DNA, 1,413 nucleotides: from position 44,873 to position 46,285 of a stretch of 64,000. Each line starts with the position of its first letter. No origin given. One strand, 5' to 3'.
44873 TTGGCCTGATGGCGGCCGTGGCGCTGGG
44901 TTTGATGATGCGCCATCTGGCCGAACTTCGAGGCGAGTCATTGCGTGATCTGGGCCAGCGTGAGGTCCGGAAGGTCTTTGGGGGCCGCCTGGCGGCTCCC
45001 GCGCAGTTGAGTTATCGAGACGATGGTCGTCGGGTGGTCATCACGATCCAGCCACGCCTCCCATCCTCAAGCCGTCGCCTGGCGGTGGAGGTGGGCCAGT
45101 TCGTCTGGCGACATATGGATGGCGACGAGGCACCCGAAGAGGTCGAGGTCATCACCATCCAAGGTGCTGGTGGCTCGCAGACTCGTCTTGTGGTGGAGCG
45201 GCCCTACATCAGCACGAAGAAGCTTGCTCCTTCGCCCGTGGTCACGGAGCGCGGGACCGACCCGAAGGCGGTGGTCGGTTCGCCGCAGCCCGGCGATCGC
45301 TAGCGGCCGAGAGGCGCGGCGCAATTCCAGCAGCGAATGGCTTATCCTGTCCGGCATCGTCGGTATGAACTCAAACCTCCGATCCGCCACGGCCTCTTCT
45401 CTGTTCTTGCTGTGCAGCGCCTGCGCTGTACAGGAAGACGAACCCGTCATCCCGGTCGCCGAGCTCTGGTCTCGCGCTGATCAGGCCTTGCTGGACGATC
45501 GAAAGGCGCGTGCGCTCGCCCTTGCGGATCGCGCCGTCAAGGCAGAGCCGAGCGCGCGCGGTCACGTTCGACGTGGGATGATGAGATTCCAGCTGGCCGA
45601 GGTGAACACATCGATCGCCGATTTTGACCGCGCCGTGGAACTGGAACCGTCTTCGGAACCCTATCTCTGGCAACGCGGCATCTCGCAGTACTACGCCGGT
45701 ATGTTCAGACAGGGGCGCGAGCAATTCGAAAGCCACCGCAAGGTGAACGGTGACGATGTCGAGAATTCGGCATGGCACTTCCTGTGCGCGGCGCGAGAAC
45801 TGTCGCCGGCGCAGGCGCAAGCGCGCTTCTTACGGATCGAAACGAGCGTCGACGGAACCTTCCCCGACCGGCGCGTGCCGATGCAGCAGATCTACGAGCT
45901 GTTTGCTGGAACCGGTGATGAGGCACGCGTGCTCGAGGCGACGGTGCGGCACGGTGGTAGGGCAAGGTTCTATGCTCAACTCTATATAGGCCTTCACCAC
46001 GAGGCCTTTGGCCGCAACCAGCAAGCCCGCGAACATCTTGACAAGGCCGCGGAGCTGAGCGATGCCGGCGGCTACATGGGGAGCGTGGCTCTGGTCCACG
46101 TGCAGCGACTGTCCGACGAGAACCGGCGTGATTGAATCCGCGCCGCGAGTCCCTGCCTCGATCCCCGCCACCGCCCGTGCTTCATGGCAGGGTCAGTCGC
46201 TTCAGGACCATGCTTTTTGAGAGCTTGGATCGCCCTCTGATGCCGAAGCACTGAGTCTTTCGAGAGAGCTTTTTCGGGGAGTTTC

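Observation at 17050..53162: A recurrent ~110-130 aa C-terminal module on six to seven otherwise unrelated secreted proteins: candidate undescribed sorting/anchoring domain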

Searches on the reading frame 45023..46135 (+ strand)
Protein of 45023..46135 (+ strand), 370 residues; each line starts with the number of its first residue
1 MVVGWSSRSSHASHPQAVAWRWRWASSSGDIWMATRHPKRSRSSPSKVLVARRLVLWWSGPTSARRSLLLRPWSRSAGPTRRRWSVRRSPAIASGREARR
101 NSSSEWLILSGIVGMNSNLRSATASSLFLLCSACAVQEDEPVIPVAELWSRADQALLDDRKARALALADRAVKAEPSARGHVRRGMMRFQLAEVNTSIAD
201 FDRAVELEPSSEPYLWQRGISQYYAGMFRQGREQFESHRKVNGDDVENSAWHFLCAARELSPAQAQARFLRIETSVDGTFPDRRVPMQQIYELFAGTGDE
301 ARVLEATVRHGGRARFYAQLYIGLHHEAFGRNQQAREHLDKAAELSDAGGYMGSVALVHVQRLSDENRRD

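Call 21: search_protein_families(library=pfam, proteins=[window:45023-46135:+], max_evalue=0.001)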
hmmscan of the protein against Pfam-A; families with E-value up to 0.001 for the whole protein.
window:45023-46135:+ (370 aa): 3 families
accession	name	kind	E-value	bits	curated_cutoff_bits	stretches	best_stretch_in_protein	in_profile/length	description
PF07719.23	TPR_2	-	2.2e-06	27.8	27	0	178-210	1-33/34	Tetratricopeptide repeat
PF00515.34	TPR_1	-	0.00025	21.2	27.8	0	178-210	1-33/34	Tetratricopeptide repeat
PF13432.12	TPR_16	-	0.00074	20.4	32.7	0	301-346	17-61/65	Tetratricopeptide repeat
